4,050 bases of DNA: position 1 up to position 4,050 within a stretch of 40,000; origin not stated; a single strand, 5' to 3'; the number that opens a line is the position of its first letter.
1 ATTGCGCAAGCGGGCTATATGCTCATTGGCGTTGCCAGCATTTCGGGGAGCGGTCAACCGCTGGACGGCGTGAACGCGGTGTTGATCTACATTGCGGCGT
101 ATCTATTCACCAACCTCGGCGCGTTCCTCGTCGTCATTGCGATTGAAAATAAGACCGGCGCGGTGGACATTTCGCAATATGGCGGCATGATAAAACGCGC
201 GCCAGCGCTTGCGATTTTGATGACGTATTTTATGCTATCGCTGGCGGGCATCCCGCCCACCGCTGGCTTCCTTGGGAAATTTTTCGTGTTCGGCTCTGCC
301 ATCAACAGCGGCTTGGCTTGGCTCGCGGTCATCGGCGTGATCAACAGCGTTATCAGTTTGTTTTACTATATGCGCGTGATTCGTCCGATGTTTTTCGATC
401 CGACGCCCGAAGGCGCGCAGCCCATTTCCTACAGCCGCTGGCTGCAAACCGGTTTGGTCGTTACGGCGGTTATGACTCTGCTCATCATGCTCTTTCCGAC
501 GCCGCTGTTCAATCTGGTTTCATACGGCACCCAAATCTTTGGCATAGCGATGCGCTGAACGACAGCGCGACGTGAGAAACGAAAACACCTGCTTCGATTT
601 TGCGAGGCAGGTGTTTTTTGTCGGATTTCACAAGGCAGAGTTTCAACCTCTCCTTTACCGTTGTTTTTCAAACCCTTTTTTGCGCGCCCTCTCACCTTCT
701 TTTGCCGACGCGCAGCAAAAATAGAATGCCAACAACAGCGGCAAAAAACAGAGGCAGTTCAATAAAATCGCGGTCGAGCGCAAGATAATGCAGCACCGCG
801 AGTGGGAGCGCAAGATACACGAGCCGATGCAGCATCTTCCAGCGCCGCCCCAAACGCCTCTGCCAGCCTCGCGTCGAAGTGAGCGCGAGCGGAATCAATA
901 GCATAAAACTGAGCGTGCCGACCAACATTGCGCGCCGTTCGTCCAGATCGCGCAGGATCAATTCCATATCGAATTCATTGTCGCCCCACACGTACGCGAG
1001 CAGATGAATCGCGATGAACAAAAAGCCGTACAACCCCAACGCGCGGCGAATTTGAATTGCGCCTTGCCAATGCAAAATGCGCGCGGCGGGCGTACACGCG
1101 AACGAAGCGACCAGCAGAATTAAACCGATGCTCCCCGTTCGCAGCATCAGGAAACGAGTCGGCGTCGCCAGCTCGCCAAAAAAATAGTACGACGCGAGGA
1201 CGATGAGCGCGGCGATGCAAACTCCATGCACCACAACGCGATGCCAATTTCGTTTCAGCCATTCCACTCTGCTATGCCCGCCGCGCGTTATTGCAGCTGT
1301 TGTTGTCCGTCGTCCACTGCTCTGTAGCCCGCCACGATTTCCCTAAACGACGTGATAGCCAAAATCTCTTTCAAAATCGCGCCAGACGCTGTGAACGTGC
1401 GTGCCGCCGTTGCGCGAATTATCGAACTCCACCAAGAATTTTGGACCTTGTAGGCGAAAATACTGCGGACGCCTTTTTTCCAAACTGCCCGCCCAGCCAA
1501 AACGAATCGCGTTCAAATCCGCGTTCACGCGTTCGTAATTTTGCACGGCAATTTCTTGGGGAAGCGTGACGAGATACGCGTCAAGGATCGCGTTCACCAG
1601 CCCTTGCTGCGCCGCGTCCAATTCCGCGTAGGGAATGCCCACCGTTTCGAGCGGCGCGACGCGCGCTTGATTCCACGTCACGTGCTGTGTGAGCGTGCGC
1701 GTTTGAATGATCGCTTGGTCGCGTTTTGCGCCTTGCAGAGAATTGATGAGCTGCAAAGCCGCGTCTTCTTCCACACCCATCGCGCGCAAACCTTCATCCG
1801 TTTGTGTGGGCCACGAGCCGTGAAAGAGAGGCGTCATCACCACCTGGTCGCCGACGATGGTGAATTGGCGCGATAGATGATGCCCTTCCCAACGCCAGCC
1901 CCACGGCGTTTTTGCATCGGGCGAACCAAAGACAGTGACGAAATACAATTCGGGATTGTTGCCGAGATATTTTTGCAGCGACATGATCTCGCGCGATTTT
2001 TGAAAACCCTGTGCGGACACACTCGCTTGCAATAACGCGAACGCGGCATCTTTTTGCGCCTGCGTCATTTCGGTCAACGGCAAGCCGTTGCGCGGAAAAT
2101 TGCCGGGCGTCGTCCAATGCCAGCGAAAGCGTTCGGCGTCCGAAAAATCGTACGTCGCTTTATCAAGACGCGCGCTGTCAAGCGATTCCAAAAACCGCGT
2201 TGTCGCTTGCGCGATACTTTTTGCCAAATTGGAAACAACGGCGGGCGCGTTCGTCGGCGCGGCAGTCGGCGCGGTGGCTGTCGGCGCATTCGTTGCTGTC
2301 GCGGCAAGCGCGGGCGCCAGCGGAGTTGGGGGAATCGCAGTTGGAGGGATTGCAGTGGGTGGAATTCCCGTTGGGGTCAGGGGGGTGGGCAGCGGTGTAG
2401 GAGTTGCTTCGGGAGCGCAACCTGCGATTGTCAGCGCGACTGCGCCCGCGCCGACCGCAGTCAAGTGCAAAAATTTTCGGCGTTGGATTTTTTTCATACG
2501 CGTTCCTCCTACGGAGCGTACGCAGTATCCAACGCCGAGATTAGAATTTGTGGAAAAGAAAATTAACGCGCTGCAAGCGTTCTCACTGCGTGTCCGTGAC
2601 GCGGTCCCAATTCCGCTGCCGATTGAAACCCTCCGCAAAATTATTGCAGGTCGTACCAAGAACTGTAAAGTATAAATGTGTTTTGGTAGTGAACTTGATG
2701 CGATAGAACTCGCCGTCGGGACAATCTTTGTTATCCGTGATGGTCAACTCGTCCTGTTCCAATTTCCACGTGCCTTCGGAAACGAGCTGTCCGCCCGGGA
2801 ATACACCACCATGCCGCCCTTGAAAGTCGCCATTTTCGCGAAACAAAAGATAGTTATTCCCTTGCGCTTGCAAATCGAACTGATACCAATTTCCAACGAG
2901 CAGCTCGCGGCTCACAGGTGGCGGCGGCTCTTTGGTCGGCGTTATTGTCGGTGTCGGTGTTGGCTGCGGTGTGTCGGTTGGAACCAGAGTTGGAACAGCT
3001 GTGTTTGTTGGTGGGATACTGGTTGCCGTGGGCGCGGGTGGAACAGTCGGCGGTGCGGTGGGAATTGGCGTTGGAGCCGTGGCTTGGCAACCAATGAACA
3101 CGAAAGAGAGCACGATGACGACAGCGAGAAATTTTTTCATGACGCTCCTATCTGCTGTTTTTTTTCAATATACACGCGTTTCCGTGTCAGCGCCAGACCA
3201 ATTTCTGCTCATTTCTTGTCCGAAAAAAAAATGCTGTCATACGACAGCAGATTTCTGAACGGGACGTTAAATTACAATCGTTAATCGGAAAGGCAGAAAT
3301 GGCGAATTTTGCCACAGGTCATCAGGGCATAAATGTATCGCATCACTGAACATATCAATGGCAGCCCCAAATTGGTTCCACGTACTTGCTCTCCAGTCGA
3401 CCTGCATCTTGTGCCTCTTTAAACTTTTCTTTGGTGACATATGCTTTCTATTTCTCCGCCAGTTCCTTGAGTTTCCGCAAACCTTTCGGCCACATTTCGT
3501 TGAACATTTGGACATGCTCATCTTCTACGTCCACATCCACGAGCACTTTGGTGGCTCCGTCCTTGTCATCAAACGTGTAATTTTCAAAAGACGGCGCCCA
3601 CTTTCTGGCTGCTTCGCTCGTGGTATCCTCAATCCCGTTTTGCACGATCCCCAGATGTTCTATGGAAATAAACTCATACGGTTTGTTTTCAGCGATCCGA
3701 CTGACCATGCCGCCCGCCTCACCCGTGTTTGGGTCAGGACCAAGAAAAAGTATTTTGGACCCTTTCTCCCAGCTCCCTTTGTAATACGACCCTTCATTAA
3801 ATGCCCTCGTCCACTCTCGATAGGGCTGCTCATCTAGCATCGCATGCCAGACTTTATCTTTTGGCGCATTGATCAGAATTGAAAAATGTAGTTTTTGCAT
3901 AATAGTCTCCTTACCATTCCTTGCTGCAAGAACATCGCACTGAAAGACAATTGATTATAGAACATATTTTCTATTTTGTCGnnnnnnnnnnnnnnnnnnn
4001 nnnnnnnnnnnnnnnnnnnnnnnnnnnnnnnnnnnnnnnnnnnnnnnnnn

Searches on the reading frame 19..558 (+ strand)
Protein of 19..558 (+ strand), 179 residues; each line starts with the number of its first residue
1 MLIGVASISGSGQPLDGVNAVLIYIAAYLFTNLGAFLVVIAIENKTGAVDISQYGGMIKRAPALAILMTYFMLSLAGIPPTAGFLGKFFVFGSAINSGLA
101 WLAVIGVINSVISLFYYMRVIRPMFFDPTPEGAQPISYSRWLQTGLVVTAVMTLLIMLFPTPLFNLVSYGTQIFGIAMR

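Call 8: search_protein_families(library=pfam, proteins=[window:19-558:+], max_evalue=0.01)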
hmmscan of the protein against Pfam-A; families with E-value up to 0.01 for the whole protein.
window:19-558:+ (179 aa): 1 family
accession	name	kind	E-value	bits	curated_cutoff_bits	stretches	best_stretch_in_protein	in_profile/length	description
PF00361.26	Proton_antipo_M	-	1.2e-20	74.3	21.5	1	14-113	194-294/294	NADH:quinone oxidoreductase/Mrp antiporter, TM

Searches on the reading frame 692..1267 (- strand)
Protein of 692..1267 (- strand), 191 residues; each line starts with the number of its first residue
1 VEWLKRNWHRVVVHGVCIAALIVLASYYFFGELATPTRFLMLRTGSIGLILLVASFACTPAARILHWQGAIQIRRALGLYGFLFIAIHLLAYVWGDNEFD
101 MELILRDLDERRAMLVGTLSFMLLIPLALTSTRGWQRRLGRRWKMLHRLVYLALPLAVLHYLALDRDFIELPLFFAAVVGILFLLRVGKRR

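Call 8: search_protein_families(library=pfam, proteins=[window:692-1267:-], max_evalue=0.01)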
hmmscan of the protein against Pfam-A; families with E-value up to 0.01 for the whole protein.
window:692-1267:- (191 aa): 1 family
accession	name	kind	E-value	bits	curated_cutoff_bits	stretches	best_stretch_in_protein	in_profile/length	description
PF01794.25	Ferric_reduct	-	2.1e-16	60.5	28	1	44-157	1-120/121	Ferric reductase like transmembrane component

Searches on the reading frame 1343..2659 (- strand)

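Call 8: search_protein_families(library=pfam, proteins=[window:1343-2659:-], max_evalue=0.01)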
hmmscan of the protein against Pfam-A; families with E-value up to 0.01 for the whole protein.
window:1343-2659:- (438 aa): 1 family
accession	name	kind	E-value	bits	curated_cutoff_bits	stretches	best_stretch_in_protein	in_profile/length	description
PF12006.13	DUF3500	-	3.6e-81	273.4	27.2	1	146-434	5-296/297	Protein of unknown function (DUF3500)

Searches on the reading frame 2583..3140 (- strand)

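Call 8: search_protein_families(library=pfam, proteins=[window:2583-3140:-], max_evalue=0.01)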
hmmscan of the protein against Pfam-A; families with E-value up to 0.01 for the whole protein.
window:2583-3140:- (185 aa): 2 families
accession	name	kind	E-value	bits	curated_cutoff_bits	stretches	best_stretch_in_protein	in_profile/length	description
PF13159.12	DUF3994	-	0.0051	17.2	25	1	81-144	36-100/123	Domain of unknown function (DUF3994)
PF13648.12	Lipocalin_4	-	0.0058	17.9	22.4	1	93-154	23-86/89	Lipocalin-like domain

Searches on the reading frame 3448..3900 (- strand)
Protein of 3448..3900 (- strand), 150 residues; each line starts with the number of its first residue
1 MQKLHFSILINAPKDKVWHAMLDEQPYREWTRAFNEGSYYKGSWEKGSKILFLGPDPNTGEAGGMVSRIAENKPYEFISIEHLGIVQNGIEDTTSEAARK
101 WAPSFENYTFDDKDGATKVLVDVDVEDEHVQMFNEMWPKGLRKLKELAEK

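Call 8: search_protein_families(library=pfam, proteins=[window:3448-3900:-], max_evalue=0.01)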
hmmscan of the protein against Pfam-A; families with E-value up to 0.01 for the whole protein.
window:3448-3900:- (150 aa): 2 families
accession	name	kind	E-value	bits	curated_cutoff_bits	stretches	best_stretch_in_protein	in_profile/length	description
PF08327.17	AHSA1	-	9.2e-06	26.3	22.1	1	11-149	1-125/125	Activator of Hsp90 ATPase homolog 1-like protein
PF10604.15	Polyketide_cyc2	-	0.0037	18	27.4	0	1-33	1-33/142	Polyketide cyclase / dehydrase and lipid transport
